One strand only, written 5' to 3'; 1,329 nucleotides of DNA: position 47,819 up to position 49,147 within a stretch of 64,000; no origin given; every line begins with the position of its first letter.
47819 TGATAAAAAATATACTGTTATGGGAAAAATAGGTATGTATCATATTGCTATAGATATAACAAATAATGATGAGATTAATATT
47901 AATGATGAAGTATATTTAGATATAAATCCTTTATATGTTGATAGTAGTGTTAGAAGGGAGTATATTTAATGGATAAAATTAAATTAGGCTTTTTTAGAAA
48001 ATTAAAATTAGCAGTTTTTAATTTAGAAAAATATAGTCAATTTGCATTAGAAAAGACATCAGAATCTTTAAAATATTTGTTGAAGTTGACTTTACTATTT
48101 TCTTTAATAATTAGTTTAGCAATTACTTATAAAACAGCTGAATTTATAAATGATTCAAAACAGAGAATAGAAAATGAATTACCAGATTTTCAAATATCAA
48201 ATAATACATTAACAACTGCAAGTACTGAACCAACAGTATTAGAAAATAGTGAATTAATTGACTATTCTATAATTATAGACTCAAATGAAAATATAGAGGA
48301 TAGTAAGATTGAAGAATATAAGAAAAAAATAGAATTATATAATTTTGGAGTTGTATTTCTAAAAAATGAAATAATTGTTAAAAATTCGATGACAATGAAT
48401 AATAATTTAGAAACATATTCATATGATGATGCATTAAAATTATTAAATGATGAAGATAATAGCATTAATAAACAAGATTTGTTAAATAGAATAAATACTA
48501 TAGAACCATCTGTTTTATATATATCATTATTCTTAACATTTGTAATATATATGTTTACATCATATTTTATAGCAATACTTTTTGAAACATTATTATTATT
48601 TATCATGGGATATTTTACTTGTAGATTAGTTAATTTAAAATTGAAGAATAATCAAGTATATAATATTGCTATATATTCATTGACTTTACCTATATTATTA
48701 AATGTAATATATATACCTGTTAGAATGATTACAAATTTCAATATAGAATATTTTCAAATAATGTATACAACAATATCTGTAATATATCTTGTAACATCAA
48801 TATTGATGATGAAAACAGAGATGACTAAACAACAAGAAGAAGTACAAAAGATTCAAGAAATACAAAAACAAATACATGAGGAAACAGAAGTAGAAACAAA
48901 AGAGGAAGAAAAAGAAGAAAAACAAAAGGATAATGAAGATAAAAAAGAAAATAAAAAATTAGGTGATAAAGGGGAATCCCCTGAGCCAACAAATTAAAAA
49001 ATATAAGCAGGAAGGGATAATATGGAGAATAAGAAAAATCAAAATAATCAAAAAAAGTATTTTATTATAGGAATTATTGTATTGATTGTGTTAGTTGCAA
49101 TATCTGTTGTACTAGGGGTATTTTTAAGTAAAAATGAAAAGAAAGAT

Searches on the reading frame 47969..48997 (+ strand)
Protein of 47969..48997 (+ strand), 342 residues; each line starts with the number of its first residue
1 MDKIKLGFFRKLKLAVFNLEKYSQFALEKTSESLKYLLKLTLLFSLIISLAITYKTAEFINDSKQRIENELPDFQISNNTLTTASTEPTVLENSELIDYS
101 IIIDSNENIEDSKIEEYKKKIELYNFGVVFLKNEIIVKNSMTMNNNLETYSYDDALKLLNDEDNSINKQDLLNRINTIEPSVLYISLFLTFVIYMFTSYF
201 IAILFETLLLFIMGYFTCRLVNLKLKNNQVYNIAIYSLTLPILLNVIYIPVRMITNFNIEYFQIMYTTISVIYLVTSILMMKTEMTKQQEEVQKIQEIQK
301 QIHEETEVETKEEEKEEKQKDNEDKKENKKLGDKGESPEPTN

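Call 6: search_protein_families(library=pfam, proteins=[window:47969-48997:+], max_evalue=1)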
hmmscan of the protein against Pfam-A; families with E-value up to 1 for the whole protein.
window:47969-48997:+ (342 aa): 5 families
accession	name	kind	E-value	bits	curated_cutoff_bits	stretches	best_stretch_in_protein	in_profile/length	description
PF06691.16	DUF1189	-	3e-35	122.3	28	1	9-278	1-244/244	Protein of unknown function (DUF1189)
PF03605.20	DcuA_DcuB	-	0.037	13.4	27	1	241-327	142-225/368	Anaerobic c4-dicarboxylate membrane transporter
PF08496.15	Peptidase_S49_N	-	0.14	12.7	27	1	262-330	14-80/147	Peptidase family S49 N-terminal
PF01616.22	Orbi_NS3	-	0.3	11.1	27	0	262-301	82-121/179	Orbivirus NS3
PF16185.10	MTABC_N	-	0.39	10.7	29.1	1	192-291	25-126/244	Mitochondrial ABC-transporter N-terminal five TM region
